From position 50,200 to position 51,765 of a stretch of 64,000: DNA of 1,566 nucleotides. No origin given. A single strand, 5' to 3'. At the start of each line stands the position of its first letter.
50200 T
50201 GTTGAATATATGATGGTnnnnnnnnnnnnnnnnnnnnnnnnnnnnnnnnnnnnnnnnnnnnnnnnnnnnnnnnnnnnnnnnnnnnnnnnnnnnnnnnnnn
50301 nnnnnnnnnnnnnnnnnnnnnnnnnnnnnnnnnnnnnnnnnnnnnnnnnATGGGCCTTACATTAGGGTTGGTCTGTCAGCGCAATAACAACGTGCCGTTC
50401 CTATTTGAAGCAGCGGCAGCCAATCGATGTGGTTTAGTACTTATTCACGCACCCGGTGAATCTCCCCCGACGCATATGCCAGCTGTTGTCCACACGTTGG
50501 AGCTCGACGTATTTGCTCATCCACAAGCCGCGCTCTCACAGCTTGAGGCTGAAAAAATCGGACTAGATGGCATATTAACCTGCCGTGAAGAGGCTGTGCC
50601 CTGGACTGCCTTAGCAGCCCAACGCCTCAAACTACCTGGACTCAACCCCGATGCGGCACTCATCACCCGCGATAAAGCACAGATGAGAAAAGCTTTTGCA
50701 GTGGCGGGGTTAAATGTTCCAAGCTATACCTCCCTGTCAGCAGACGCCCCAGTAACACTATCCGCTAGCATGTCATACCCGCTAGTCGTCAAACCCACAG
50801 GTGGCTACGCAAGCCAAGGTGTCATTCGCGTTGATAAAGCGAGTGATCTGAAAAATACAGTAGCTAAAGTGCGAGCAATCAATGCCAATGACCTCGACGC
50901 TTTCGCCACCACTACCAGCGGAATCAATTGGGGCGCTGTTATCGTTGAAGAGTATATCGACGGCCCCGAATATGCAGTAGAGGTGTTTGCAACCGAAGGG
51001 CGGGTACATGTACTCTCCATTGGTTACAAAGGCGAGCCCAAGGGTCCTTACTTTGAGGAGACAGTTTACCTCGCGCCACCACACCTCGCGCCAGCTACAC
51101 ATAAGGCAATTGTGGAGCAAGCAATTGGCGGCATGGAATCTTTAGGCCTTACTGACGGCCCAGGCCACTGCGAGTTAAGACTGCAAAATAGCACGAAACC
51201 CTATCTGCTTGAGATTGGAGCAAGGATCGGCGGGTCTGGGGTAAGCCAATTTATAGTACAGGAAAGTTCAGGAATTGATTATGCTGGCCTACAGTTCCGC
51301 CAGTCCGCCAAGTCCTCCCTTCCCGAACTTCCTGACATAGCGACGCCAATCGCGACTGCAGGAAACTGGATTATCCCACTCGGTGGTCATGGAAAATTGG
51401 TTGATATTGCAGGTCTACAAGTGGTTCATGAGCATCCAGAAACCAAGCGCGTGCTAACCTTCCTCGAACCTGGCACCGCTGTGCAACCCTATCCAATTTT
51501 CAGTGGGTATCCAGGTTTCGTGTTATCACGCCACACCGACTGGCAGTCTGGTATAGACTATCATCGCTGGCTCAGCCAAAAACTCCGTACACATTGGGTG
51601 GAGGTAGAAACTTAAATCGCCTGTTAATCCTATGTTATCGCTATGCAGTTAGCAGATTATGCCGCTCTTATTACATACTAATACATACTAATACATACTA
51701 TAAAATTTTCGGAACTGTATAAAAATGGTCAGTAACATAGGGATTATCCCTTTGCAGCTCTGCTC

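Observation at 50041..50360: MITE inserted between the ribosome-binding site and start codon of the ATP-grasp gene, with the empty site reconstructable base for base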

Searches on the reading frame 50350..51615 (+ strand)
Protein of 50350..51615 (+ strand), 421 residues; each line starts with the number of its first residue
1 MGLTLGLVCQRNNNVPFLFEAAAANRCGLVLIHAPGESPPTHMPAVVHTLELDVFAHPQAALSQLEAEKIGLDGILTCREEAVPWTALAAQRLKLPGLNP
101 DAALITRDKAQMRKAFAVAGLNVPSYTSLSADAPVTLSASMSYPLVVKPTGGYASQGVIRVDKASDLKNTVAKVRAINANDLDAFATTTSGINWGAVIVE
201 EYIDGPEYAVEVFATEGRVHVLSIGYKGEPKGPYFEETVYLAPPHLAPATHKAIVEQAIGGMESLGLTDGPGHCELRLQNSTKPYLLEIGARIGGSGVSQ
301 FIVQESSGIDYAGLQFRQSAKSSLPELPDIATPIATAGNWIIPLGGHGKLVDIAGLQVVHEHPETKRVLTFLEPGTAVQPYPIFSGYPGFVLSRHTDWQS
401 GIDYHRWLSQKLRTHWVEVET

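Call 6: search_protein_families(library=pfam, proteins=[window:50350-51615:+])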
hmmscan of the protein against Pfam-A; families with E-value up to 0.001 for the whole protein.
window:50350-51615:+ (421 aa): 7 families
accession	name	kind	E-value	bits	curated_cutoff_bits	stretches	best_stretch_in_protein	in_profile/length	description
PF13535.11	ATP-grasp_4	-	5.8e-28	98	27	1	142-298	2-158/160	ATP-grasp domain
PF18130.6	ATPgrasp_N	-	1e-11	45.7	27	1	19-97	1-81/81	ATP-grasp N-terminal domain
PF02655.19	ATP-grasp_3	-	1.8e-07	31.8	23.2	1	107-296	2-160/160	ATP-grasp domain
PF02786.22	CPSase_L_D2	-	3.4e-07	30.4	19.8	1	108-326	1-210/211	Carbamoyl-phosphate synthase L chain, ATP binding domain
PF07478.18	Dala_Dala_lig_C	-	2.3e-06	27.7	24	1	124-313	10-197/204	D-ala D-ala ligase C-terminus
PF18603.7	LAL_C2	-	5.8e-06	26.9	29.4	1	346-412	7-73/78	L-amino acid ligase C-terminal domain 2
PF15632.11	ATPgrasp_Ter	-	0.00041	20.6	29.1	0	197-319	5-108/131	ATP-grasp in the biosynthetic pathway with Ter operon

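Call 9: find_homologous_proteins(query=window:50350-51615:+)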
Query window:50350-51615:+ (421 aa): 238 proteins with E <= 0.001 among 8000 candidates; the best 120 are listed.
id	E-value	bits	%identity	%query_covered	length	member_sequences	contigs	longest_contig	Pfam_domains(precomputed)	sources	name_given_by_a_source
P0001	4.4e-283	957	100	100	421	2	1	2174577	PF13535.12,PF02786.23,PF18130.7,PF02655.20,PF18603.8,PF07478.19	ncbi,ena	-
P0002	5.3e-231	786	81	100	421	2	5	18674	PF13535.12,PF18130.7,PF02655.20,PF18603.8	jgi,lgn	jgi:hypothetical protein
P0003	1.2e-220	751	77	99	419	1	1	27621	PF13535.12,PF02786.23,PF18130.7,PF02655.20,PF18603.8,PF07478.19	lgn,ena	-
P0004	8.7e-198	676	72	100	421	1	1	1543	PF13535.12,PF15632.12,PF02786.23,PF18130.7,PF02655.20,PF18603.8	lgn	-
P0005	1.7e-176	606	66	99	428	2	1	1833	PF13535.12,PF02786.23,PF18130.7,PF18603.8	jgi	jgi:hypothetical protein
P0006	8.1e-175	600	63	99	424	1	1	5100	PF13535.12,PF18130.7,PF18603.8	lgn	-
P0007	8.4e-175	600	66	97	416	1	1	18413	PF13535.12,PF18130.7,PF18603.8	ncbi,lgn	ncbi:MAG: ATP-grasp domain-containing protein [Azospirillaceae bacterium]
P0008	3.4e-128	447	50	100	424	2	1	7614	PF13535.12,PF02786.23,PF18130.7,PF02655.20,PF18603.8,PF07478.19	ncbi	-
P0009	3.8e-128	447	51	99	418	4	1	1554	PF13535.12,PF02786.23,PF18130.7,PF02655.20,PF18603.8,PF07478.19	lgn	-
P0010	4.1e-128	447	63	72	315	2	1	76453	PF13535.12,PF18603.8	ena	-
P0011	1.9e-122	428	49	99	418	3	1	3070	PF13535.12,PF02786.23,PF18130.7,PF18603.8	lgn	-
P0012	1.1e-121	425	49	97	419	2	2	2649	PF13535.12,PF02786.23,PF18130.7,PF18603.8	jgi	jgi:biotin carboxylase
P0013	3.0e-114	401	47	99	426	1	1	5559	PF13535.12,PF02786.23,PF18130.7,PF02655.20,PF18603.8,PF07478.19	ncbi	-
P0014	3.1e-114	401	47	99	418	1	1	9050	PF13535.12,PF18130.7,PF02655.20,PF18603.8,PF07478.19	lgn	-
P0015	1.6e-113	399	47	99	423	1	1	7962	PF13535.12,PF02786.23,PF18130.7,PF02655.20,PF18603.8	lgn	-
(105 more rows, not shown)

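Call 11: find_encoding_contigs(protein=P0001, flank=3000, max_places=3)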
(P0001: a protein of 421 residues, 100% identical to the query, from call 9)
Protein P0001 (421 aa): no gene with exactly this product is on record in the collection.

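Call 12: find_encoding_contigs(protein=P0002, flank=6000, max_places=5)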
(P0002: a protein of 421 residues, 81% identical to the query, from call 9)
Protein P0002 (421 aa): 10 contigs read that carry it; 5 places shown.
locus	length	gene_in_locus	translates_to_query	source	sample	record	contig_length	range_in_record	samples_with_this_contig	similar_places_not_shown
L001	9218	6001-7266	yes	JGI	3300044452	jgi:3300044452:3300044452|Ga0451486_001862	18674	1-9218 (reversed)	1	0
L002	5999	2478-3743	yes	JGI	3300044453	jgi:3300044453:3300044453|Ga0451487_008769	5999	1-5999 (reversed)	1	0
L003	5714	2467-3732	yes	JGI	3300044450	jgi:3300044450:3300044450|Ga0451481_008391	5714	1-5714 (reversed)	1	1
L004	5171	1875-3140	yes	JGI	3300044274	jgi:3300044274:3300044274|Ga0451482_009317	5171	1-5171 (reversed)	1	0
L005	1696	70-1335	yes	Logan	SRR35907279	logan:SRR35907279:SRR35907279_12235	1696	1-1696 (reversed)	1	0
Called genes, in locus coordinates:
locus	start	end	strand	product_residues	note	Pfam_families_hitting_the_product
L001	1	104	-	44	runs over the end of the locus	-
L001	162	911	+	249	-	PF00005:ABC_tran, PF00437:T2SSE (weak), PF02463:SMC_N, PF13304:AAA_21 (weak)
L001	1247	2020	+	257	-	PF00106:adh_short, PF08659:KR, PF13561:adh_short_C2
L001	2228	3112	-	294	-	PF00753:Lactamase_B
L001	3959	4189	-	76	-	-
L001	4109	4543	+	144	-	-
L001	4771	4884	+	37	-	-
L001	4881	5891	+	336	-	PF00892:EamA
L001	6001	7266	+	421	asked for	PF18130:ATPgrasp_N, PF02655:ATP-grasp_3 (weak), PF13535:ATP-grasp_4, PF18603:LAL_C2 (weak)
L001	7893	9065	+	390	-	PF01494:FAD_binding_3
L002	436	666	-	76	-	-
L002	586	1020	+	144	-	-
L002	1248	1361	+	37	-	-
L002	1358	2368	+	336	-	PF00892:EamA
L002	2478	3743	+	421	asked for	PF18130:ATPgrasp_N, PF02655:ATP-grasp_3 (weak), PF13535:ATP-grasp_4, PF18603:LAL_C2 (weak)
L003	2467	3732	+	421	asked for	PF18130:ATPgrasp_N, PF02655:ATP-grasp_3 (weak), PF13535:ATP-grasp_4, PF18603:LAL_C2 (weak)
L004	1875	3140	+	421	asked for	PF18130:ATPgrasp_N, PF02655:ATP-grasp_3 (weak), PF13535:ATP-grasp_4, PF18603:LAL_C2 (weak)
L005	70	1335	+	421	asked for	PF18130:ATPgrasp_N, PF02655:ATP-grasp_3 (weak), PF13535:ATP-grasp_4, PF18603:LAL_C2 (weak)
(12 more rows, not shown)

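Call 13: find_encoding_contigs(protein=P0003, flank=6000, max_places=3)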
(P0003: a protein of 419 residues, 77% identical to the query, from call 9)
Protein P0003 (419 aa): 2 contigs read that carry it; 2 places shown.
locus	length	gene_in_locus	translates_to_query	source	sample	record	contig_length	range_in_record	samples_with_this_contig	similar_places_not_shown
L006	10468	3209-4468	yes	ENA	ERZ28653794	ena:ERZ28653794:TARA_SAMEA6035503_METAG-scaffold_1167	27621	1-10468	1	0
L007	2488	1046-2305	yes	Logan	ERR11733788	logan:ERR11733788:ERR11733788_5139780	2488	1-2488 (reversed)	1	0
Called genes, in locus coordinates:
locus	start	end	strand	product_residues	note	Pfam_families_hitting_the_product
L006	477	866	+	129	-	-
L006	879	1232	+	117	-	PF19985:DUF6421 (weak)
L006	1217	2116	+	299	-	PF19985:DUF6421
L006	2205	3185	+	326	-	PF00892:EamA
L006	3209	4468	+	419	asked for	PF18130:ATPgrasp_N, PF02655:ATP-grasp_3, PF02786:CPSase_L_D2 (weak), PF07478:Dala_Dala_lig_C (weak), PF13535:ATP-grasp_4, PF18603:LAL_C2 (faint)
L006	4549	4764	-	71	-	-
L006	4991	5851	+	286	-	PF01073:3Beta_HSD (faint), PF01370:Epimerase, PF04321:RmlD_sub_bind (faint), PF07993:NAD_binding_4 (faint), PF13460:NAD_binding_10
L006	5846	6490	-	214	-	PF00005:ABC_tran, PF13304:AAA_21 (faint)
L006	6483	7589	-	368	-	PF13428:TPR_14 (faint), PF13176:TPR_7 (faint), PF13432:TPR_16 (faint), PF14559:TPR_19 (faint), PF23914:TPR_CcmH_CycH (weak), PF23892:Ig_CycH (weak)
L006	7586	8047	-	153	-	PF03918:CcmH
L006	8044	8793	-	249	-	PF00881:Nitroreductase, PF28600:Nitroreductase_C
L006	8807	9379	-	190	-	PF08534:Redoxin, PF00578:AhpC-TSA (weak)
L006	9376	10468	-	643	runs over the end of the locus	PF01578:Cytochrom_C_asm, PF16327:CcmF_C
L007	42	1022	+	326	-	PF00892:EamA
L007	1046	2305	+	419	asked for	PF18130:ATPgrasp_N, PF02655:ATP-grasp_3, PF02786:CPSase_L_D2 (weak), PF07478:Dala_Dala_lig_C (weak), PF13535:ATP-grasp_4, PF18603:LAL_C2 (faint)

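Call 17: list_cluster_members(proteins=[P0001, P0002, P0003])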
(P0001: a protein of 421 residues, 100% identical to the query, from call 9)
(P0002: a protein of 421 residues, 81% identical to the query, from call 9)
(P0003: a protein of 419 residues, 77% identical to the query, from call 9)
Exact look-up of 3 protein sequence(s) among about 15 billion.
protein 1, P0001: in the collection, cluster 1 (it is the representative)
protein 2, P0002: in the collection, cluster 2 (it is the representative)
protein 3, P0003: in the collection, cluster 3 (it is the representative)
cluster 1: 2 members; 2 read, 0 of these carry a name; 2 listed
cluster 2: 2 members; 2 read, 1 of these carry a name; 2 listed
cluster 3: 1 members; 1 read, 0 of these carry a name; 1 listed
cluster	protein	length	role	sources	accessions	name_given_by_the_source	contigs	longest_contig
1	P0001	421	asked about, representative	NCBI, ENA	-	-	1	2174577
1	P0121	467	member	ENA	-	-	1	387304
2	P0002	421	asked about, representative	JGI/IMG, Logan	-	hypothetical protein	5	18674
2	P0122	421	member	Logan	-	-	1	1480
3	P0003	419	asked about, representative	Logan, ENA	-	-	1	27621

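Call 20: find_encoding_contigs(protein=P0121, flank=8000, max_places=4)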
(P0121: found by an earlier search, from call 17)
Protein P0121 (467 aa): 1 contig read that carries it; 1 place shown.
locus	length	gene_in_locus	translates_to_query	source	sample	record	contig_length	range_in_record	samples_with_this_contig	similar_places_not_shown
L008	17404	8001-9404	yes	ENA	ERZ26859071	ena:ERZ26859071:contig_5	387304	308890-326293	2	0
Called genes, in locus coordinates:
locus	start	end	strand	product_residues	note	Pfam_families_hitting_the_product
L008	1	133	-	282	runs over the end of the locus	PF00483:NTP_transferase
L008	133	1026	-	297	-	PF01479:S4 (weak), PF00849:PseudoU_synth_2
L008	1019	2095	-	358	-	PF03462:PCRF, PF00472:RF-1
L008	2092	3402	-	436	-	PF05201:GlutR_N, PF01488:Shikimate_DH, PF00745:GlutR_dimer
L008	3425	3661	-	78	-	-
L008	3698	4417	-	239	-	PF01553:Acyltransferase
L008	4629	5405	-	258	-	PF03883:H2O2_YaaD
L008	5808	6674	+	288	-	PF01063:Aminotran_4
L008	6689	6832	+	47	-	-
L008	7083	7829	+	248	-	PF00892:EamA (weak)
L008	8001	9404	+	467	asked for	PF18130:ATPgrasp_N, PF02655:ATP-grasp_3 (weak), PF02786:CPSase_L_D2 (weak), PF13535:ATP-grasp_4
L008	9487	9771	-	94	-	PF02686:GatC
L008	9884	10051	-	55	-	-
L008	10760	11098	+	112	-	PF05598:DUF772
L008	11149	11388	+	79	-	PF01609:DDE_Tnp_1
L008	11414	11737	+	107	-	PF01609:DDE_Tnp_1, PF13359:DDE_Tnp_4, PF13751:DDE_Tnp_1_6 (weak)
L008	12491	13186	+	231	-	PF00308:Bac_DnaA, PF22688:Hda_lid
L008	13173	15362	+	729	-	PF17876:CSD2, PF00773:RNB, PF00575:S1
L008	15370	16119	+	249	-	PF08032:SpoU_sub_bind, PF00588:SpoU_methylase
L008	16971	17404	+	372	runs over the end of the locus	PF08496:Peptidase_S49_N, PF01343:Peptidase_S49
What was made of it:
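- On IS5 family derivative: Pfam DUF772 + DDE_Tnp_1 (call 20).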

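Call 38: search_protein_families(library=ncbifam, proteins=[window:50350-51615:+])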
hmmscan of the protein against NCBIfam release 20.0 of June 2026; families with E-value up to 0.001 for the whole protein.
window:50350-51615:+ (421 aa): 26 families (the best 25 are shown)
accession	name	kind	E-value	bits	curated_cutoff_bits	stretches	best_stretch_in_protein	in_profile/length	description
NF002563.0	PRK02186.1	subfamily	7.5e-36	123.7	625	1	46-314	47-297/890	argininosuccinate lyase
NF005543.0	PRK07206.1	subfamily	8.3e-16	57.6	302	1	67-301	66-296/416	hypothetical protein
NF002378.0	PRK01372.1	subfamily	9.2e-15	54.1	243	1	97-299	89-277/305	D-alanine--D-alanine ligase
NF009404.0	PRK12767.1-3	equivalog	3.6e-11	42.5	316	1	83-241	81-242/344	carbamoyl phosphate synthase-like protein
NF053745.1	AAntcapLigBacD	equivalog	1.8e-10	39.8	850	1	71-301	99-336/471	alanine--anticapsin ligase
TIGR01205.1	D_ala_D_alaTIGR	subfamily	5.1e-10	38.8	245.65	1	96-294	94-288/318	D-alanine--D-alanine ligase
NF053643.1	Ddl_archaea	equivalog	1.9e-08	33.7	500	1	99-296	97-275/367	putative pseudomurein biosynthesis ATP-grasp protein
NF041595.1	dap_A_syn_DdaF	equivalog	8.6e-08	31.3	840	1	71-308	77-306/424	dapdiamide A synthase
NF004680.0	PRK06019.1-6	equivalog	1.8e-07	30.2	327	1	76-174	82-184/405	5-(carboxyamino)imidazole ribonucleotide synthase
NF009402.0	PRK12767.1-1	equivalog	1.5e-06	27.3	218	1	100-172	107-178/329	carbamoyl phosphate synthase-like protein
TIGR01161.1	purK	equivalog_domain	2.3e-06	27.1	318.4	1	74-175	62-168/362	5-(carboxyamino)imidazole ribonucleotide synthase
NF004679.0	PRK06019.1-5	equivalog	2.9e-06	26.3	326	1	76-177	66-171/376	5-(carboxyamino)imidazole ribonucleotide synthase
NF012215.1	D_ala_D_lac_VanD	exception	3.8e-06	26.5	700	1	102-189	126-212/343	D-alanine--(R)-lactate ligase VanD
NF009405.0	PRK12767.1-4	equivalog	5.3e-06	25.7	390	1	105-174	109-176/320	carbamoyl phosphate synthase-like protein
NF000206.1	D_ala_D_lac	equivalog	7.8e-06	25.1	550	1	103-202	127-223/342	D-alanine--(R)-lactate ligase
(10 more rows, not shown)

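Call 43: search_protein_families(library=ncbifam, proteins=[L008:10760-11098:+, L008:11149-11388:+, L008:11414-11737:+], max_evalue=0.01)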
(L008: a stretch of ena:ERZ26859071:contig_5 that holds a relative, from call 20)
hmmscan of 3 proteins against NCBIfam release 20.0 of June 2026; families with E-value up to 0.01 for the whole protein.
L008:10760-11098:+ (112 aa): 4 families
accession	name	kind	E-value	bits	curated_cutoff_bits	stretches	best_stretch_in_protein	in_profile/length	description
NF033581.1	transpos_IS5_4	equivalog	3.3e-26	92.3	140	1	27-107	5-85/285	IS5 family transposase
NF033593.1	transpos_ISNCY_1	equivalog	2.2e-08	33.2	325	1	20-107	12-101/444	ISNCY family transposase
NF033551.1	transpos_IS1182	equivalog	2.3e-06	26.8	270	1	24-105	24-104/488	IS1182 family transposase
NF033578.1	transpos_IS5_1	equivalog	8.6e-05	21.8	275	1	23-90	19-84/419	IS5 family transposase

L008:11149-11388:+ (79 aa): 4 families
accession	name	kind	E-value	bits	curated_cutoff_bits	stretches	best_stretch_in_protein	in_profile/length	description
NF033581.1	transpos_IS5_4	equivalog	3.3e-23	82.5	140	1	2-78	109-182/285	IS5 family transposase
NF033580.1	transpos_IS5_3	equivalog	0.00047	19.8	110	1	11-65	92-145/258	IS5 family transposase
NF033551.1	transpos_IS1182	equivalog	0.0025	16.7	270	1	25-66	244-286/488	IS1182 family transposase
NF033592.1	transpos_IS4_1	equivalog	0.0034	16.6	115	1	12-76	110-163/332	IS4 family transposase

L008:11414-11737:+ (107 aa): 7 families
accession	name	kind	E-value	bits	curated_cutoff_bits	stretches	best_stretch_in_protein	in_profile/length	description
NF033581.1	transpos_IS5_4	equivalog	7e-24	84.7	140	1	4-99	190-285/285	IS5 family transposase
NF033578.1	transpos_IS5_1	equivalog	5e-07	29.2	275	1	8-101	330-416/419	IS5 family transposase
NF033520.1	transpos_IS982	equivalog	5.6e-07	29.4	130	1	7-98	153-241/243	IS982 family transposase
NF033593.1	transpos_ISNCY_1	equivalog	2.7e-05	23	325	1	9-98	348-439/444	ISNCY family transposase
NF033551.1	transpos_IS1182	equivalog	8.3e-05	21.7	270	1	38-98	420-482/488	IS1182 family transposase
NF033580.1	transpos_IS5_3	equivalog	0.00013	21.6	110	1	6-69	171-229/258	IS5 family transposase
NF033591.1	transpos_IS4_2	equivalog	0.0052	15.9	152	0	49-95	225-271/340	IS4 family transposase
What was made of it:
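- On IS5 family derivative: NF033581 is covered at positions 5-85, 109-182 and 190-285 (call 43).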

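Call 54: search_dna_similar(query=L008:10760-11095:+, collection=plasmids, mode=protein, max_rows=8)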
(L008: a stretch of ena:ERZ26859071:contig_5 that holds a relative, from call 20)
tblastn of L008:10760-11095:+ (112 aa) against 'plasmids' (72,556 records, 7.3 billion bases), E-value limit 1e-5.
The search stops at 5000 records and this limit was reached: more records match than are counted here, and every count below describes the 5000 best-scoring records only.
In 3 record(s) the limit of 40 matching pieces per record was reached: places in those records are undercounted.
Records with a match: at least 5000; places in all: 10309; records where one place covers at least 80% of the query: 5000.
Best place of each record, by identity: 60-80% 1; <60% 4999.
By first word of the organism name: Klebsiella 2400; Escherichia 1391; Enterobacter 426; Citrobacter 263; Salmonella 148; Ralstonia 79; Raoultella 62; Aeromonas 35; Serratia 26; Shigella 20; and 33 more.
By predicted mobility (MOB-suite, as given by PLSDB): conjugative 3399; non-mobilizable 980; mobilizable 621.
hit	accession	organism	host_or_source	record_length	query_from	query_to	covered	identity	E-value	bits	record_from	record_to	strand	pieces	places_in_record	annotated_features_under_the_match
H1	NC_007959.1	Nitrobacter hamburgensis X14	-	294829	1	108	96%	60.0%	4e-35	133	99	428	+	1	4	IS5 family transposase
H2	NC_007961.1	Nitrobacter hamburgensis X14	-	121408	2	108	96%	58.7%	3e-33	128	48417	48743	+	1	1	none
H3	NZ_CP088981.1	Rhodanobacter denitrificans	soil,well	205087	1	108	96%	57.8%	9e-36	135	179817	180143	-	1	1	IS5 family transposase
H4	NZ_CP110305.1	Xanthomonas phaseoli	Phaseolus vulgaris,cell culture,leaf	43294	3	108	95%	58.9%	3e-34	130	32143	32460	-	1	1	IS5-like element ISXfu1 family transposase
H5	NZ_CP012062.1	Xanthomonas sp. ISO98C4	common bean,leaves of Phaseolus vulgaris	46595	3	108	95%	58.9%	3e-34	130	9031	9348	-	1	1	IS5-like element ISXfu1 family transposase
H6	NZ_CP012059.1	Xanthomonas phaseoli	common bean,leaves of Phaseolus vulgaris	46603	3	108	95%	58.9%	3e-34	130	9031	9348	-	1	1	IS5-like element ISXfu1 family transposase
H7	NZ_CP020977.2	Xanthomonas phaseoli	Phaseolus vulgaris,cell culture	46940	3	108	95%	58.9%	3e-34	130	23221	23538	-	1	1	IS5-like element ISXfu1 family transposase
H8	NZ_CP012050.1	Xanthomonas phaseoli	common bean,leaves of Phaseolus vulgaris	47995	3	108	95%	58.9%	3e-34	130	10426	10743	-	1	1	IS5-like element ISXfu1 family transposase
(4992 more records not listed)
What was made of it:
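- On IS5 family derivative: The best annotated relatives are IS5-family transposases at about 60% identity (call 54).
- Closest known: IS5-family insertion sequences. Same: It matches NCBIfam NF033581 and is about 60% identical to annotated IS5-family transposases (calls 20, 43, 54).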
